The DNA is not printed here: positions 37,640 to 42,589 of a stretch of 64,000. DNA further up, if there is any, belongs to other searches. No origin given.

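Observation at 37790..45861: Compact T7SSb locus with EssC, EsaB and four WXG100 genes but no EssA/EssB/EsaA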

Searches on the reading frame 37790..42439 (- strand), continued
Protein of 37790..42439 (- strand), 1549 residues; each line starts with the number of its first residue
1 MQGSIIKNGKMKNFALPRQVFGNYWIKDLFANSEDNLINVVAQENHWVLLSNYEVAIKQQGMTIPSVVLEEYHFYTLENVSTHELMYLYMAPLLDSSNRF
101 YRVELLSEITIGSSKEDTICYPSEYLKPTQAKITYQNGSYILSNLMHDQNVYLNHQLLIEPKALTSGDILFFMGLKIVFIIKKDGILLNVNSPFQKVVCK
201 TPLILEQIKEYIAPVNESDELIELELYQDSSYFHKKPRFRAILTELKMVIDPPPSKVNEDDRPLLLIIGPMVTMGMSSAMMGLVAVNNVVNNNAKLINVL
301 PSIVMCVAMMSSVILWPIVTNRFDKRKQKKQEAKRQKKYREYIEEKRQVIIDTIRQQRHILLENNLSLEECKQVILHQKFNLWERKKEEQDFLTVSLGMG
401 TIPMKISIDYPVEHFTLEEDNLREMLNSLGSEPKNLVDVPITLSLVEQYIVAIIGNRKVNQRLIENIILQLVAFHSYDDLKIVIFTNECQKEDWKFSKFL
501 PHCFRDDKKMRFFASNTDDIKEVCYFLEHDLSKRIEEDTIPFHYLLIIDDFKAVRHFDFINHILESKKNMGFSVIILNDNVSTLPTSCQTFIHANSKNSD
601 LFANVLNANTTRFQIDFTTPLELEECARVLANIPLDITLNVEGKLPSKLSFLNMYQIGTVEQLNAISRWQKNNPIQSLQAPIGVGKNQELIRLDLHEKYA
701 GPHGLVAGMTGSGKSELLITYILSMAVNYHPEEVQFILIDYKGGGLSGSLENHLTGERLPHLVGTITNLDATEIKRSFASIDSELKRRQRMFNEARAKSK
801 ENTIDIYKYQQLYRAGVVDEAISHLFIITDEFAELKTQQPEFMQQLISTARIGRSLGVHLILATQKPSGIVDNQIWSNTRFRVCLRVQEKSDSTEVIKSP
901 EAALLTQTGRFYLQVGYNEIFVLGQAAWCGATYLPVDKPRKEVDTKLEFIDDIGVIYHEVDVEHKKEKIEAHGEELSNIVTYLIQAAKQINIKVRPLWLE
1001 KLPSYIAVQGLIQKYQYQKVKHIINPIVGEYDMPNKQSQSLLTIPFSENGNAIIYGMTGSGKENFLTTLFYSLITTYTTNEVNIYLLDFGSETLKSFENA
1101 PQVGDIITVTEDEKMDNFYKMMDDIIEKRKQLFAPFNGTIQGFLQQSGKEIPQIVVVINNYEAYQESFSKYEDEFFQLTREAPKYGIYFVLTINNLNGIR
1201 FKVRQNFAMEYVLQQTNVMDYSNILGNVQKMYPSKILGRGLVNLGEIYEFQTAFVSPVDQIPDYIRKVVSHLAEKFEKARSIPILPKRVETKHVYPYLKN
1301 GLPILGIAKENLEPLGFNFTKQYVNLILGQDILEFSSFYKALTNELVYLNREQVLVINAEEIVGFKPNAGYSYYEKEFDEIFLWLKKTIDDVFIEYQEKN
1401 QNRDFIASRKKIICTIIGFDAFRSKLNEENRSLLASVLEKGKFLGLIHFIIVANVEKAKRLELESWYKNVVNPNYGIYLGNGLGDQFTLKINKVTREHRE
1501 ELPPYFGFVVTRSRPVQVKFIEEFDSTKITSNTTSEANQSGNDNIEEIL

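Call 26: search_protein_families(library=pfam, alignment_id=A2, max_evalue=0.001)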
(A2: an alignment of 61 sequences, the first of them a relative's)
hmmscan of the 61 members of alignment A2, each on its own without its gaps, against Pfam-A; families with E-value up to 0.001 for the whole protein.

A. member 1, L034:334-1773:+ (480 aa): 4 families
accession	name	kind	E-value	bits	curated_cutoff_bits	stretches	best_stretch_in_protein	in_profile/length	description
PF00006.31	ATP-synt_ab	-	6e-26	91.9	29.5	1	214-421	2-211/213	ATP synthase alpha/beta family, nucleotide-binding domain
PF07497.18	Rho_RNA_bind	-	1.1e-22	80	27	1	111-182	2-72/73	Rho termination factor, RNA-binding domain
PF22707.2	S1CSD-TOTE-2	-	7.1e-05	23.2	27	1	108-157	1-40/60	S1/CSD-like domain 2 of the TOTE conflict systems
PF07498.18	Rho_N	-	0.00031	21.1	24.9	1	2-37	1-36/43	Rho termination factor, N-terminal domain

B. families by the number of members that match (of 61 scanned): 71 families (the first 25 are shown)
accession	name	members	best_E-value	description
PF02368.24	Big_2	7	2.1e-09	Bacterial Ig-like domain (group 2)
PF00069.31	Pkinase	5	7.9e-55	Protein kinase domain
PF07714.23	PK_Tyr_Ser-Thr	5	2.8e-31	Protein tyrosine and serine/threonine kinase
PF03109.22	ABC1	5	1.9e-08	ABC1 atypical kinase-like domain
PF13519.12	VWA_2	4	5.3e-17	von Willebrand factor type A domain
PF00498.31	FHA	4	1.6e-16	FHA domain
PF16697.10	Yop-YscD_cpl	4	2.7e-14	Inner membrane component of T3SS, cytoplasmic domain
PF21461.3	HL_N-beta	4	1.5e-06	Hyaluronate lyase, N-terminal beta-sheet domain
PF11187.14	Mbeg1-like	3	1.5e-13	Mbeg1-like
PF01636.29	APH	3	1.2e-06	Phosphotransferase enzyme family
PF10502.14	Peptidase_S26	2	1.9e-39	Signal peptidase, peptidase S26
PF00092.34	VWA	2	2.1e-22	von Willebrand factor type A domain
PF13672.11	PP2C_2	2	2.1e-14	Protein phosphatase 2C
PF13428.12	TPR_14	2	9.7e-13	Tetratricopeptide repeat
PF14559.12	TPR_19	2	2.7e-12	Tetratricopeptide repeat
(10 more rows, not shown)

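Call 30: find_encoding_contigs(protein=window:37790-42439:-, flank=10000, max_places=6)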
Protein window:37790-42439:- (1549 aa): 2 contigs read that carry it; 2 places shown.
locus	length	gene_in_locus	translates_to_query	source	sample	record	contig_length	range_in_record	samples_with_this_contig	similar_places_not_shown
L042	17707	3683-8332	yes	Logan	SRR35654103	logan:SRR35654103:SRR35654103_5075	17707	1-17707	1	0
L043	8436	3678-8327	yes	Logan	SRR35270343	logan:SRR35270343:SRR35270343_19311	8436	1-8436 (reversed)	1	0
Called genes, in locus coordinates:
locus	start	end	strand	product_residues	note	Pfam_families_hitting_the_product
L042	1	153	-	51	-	?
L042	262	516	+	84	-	-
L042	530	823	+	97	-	PF06013:WXG100 (weak)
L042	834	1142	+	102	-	PF06013:WXG100 (weak)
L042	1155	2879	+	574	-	-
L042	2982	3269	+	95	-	PF06013:WXG100, PF18879:EspA_EspE (weak), PF00823:PPE (weak)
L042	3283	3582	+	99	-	PF06013:WXG100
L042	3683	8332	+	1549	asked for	PF00498:FHA (faint), PF01580:FtsK_SpoIIIE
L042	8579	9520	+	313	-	PF02899:Phage_int_SAM_1, PF00589:Phage_integrase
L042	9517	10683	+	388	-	PF01676:Metalloenzyme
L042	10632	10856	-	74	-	-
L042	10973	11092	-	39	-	-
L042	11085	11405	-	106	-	-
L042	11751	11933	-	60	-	PF07561:DUF1540 (weak)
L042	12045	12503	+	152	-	PF11611:DUF4352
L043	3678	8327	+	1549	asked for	PF00498:FHA (faint), PF01580:FtsK_SpoIIIE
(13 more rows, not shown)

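Call 32: search_protein_families(library=pfam, proteins=[L008:18656-20689:+, L021:14932-16593:+, L021:8120-9307:+, L021:9318-9899:+, L033:8463-9797:+, L033:5109-6389:+, L032:3697-9444:+, L001:5062-7068:+, L004:22504-23676:+, L010:15771-17141:-], max_evalue=0.01)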
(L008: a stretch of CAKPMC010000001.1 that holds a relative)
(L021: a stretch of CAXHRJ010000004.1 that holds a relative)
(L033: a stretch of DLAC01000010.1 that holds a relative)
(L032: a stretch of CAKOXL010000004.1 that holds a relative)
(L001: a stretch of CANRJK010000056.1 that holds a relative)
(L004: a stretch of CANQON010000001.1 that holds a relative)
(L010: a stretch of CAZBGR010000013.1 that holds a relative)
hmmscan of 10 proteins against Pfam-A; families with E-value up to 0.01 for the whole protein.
L008:18656-20689:+ (678 aa): 8 families
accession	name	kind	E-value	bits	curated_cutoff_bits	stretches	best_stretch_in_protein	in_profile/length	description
PF02421.24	FeoB_N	-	5.8e-60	201.8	27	1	4-158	2-156/156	Ferrous iron transport protein B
PF07670.19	Gate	-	2.6e-22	79.7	29.6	2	353-446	3-103/104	Nucleoside recognition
PF01926.29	MMR_HSR1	-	4.8e-20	72.2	21.9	1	4-113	1-110/113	50S ribosome-binding GTPase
PF07664.17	FeoB_C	-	4.6e-15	55.5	26.6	1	464-512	2-51/54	Ferrous iron transport protein B C terminus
PF17910.6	FeoB_Cyto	-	5.8e-08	33.5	23.4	1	173-253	1-81/90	FeoB cytosolic helical domain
PF00009.33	GTP_EFTU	-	2.6e-05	24.3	26.5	1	34-160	54-184/188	Elongation factor Tu GTP binding domain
PF09439.16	SRPRB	-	2.6e-05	24.1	25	1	2-138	3-140/178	Signal recognition particle receptor beta subunit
PF03193.22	RsgA_GTPase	-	0.00045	20.5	30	0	3-30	107-135/174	RsgA GTPase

L021:14932-16593:+ (554 aa): 0 families

L021:8120-9307:+ (396 aa): 0 families

L021:9318-9899:+ (194 aa): 0 families

L033:8463-9797:+ (445 aa): 0 families

L033:5109-6389:+ (427 aa): 0 families

L032:3697-9444:+ (1916 aa): 0 families

L001:5062-7068:+ (669 aa): 0 families

L004:22504-23676:+ (391 aa): 2 families
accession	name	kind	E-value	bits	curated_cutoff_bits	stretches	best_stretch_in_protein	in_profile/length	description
PF01832.25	Glucosaminidase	-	0.00027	22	30.2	1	264-333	18-87/123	Mannosyl-glycoprotein endo-beta-N-acetylglucosaminidase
PF24419.1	Cupin_NOL9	-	0.0083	16.1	27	0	204-246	107-149/152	Polynucleotide 5'-hydroxyl-kinase NOL9, N-terminal domain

L010:15771-17141:- (457 aa): 3 families
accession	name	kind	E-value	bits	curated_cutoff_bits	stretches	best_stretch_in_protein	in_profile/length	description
PF01476.26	LysM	-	3.9e-14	52.8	20.9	1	108-154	1-43/43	LysM domain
PF23457.1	LysM2_NFP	-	0.0017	18.8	36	1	107-154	7-54/56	NFP LysM2 domain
PF11570.13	E2R135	-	0.0098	16.6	21.4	0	196-308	5-109/136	Coiled-coil receptor-binding R-domain of colicin E2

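Call 35: search_dna_similar(query=window:37790-42439:-, collection=plasmids, mode=protein, max_rows=25)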
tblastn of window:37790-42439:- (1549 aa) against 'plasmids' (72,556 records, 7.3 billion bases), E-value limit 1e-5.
Records with a match: 969; places in all: 1037; records where one place covers at least 80% of the query: 5.
Best place of each record, by identity: <60% 969.
By first word of the organism name: Bacillus 193; Ralstonia 135; Clostridium 108; Enterococcus 104; Sinorhizobium 85; Mycobacterium 58; Streptomyces 43; Mycolicibacterium 20; Shinella 14; Rhizobium 11; and 91 more.
By predicted mobility (MOB-suite, as given by PLSDB): non-mobilizable 499; mobilizable 394; conjugative 76.
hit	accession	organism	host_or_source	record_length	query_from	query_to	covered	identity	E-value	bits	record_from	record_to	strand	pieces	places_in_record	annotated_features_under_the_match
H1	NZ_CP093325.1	Bacillus sp. N5-665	whole organism,peat soil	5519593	146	1456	85%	30.7%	5e-177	598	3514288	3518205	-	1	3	none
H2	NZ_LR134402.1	Listeria monocytogenes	Homo sapiens,Vein blood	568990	151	1459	85%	30.3%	2e-166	566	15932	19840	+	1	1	essC: type VII secretion protein EssC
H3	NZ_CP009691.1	Bacillus mycoides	soil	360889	145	1451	84%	30.1%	6e-171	580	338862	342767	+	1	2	essC: type VII secretion protein EssC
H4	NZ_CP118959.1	Bacillus mycoides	Soil,Type strain bacterial culture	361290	145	1451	84%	30.1%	6e-171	580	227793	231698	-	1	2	essC: type VII secretion protein EssC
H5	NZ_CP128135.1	Bacillus mycoides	bacterial isolate,field soil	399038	145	1461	85%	29.8%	3e-160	548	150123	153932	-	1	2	essC: type VII secretion protein EssC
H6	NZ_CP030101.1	Listeria monocytogenes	Environment,water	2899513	151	1331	76%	32.2%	5e-168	571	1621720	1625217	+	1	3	none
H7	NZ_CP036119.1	Bacillus mycoides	cell culture,soil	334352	145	1319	76%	31.3%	2e-160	549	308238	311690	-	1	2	essC: type VII secretion protein EssC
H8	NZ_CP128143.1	Bacillus mycoides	bacterial isolate,field soil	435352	145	1319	76%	31.2%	1e-160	549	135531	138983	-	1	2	essC: type VII secretion protein EssC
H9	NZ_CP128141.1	Bacillus mycoides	bacterial isolate,field soil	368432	145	1319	76%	31.1%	2e-160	549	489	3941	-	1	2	none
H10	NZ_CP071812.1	Bacillus mycoides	cell culture,soil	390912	145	1319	76%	31.1%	2e-160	548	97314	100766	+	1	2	essC: type VII secretion protein EssC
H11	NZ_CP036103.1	Bacillus mycoides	cell culture,soil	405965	145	1319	76%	31.1%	2e-160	548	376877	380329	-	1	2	essC: type VII secretion protein EssC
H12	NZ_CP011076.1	Brevibacillus laterosporus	Oryza sativa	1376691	341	1286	61%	33.9%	4e-151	520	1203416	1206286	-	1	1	none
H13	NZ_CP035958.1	Bacillus mycoides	cell culture,soil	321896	382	1364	63%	32.0%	3e-133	467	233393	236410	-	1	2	essC: type VII secretion protein EssC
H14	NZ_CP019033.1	Limosilactobacillus fermentum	Homo sapiens,Culture,vaginal tract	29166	357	1346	64%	31.2%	1e-129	456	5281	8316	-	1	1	essC: type VII secretion protein EssC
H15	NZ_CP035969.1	Bacillus mycoides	cell culture,soil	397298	382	1331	61%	32.5%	3e-133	467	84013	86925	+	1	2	essC: type VII secretion protein EssC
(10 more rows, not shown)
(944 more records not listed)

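Call 36: get_annotated_region(hit=H2, flank=9000)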
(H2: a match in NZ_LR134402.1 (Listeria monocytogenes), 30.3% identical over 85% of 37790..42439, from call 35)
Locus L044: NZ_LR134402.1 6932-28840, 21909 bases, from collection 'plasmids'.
description: Listeria monocytogenes strain NCTC7974 plasmid 5, complete sequence
organism: Listeria monocytogenes (NCBI taxid 1639)
taxonomy: Bacteria; Bacillota; Bacilli; Bacillales; Listeriaceae; Listeria; Listeria monocytogenes
host: -; source: Homo sapiens,Vein blood; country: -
typing (MOB-suite, as given by PLSDB): non-mobilizable
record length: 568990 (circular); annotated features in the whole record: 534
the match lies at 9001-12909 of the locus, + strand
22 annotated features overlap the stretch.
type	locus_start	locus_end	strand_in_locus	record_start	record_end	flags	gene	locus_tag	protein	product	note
CDS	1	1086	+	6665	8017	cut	dnaB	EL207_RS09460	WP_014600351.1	replicative DNA helicase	GO:0006260 - DNA replication [Evidence IEA]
CDS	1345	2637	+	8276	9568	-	-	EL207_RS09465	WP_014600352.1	adenylosuccinate synthase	GO:0006164 - purine nucleotide biosynthetic process [Evidence IEA]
CDS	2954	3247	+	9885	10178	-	-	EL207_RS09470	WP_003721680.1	WXG100 family type VII secretion target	-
CDS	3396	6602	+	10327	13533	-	esaA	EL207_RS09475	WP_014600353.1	type VII secretion protein EsaA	-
CDS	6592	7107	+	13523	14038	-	essA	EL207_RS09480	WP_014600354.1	type VII secretion protein EssA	GO:0009306 - protein secretion [Evidence IEA]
CDS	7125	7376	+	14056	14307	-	-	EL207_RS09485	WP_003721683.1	EsaB/YukD family protein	-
CDS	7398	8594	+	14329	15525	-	essB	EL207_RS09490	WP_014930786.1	type VII secretion protein EssB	GO:0009306 - protein secretion [Evidence IEA]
CDS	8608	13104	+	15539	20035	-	essC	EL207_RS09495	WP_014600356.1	type VII secretion protein EssC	GO:0009306 - protein secretion [Evidence IEA]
CDS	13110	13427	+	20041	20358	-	-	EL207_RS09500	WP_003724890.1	DUF4176 domain-containing protein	-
CDS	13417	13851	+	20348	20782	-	-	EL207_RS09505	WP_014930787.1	hypothetical protein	-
CDS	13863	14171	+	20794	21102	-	-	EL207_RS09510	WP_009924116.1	hypothetical protein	-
CDS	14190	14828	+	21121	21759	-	-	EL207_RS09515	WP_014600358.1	hypothetical protein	-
CDS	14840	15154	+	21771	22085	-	-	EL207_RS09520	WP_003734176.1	hypothetical protein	-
CDS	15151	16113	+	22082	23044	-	-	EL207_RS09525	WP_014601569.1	hypothetical protein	-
CDS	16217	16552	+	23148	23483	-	-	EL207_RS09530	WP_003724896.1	hypothetical protein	-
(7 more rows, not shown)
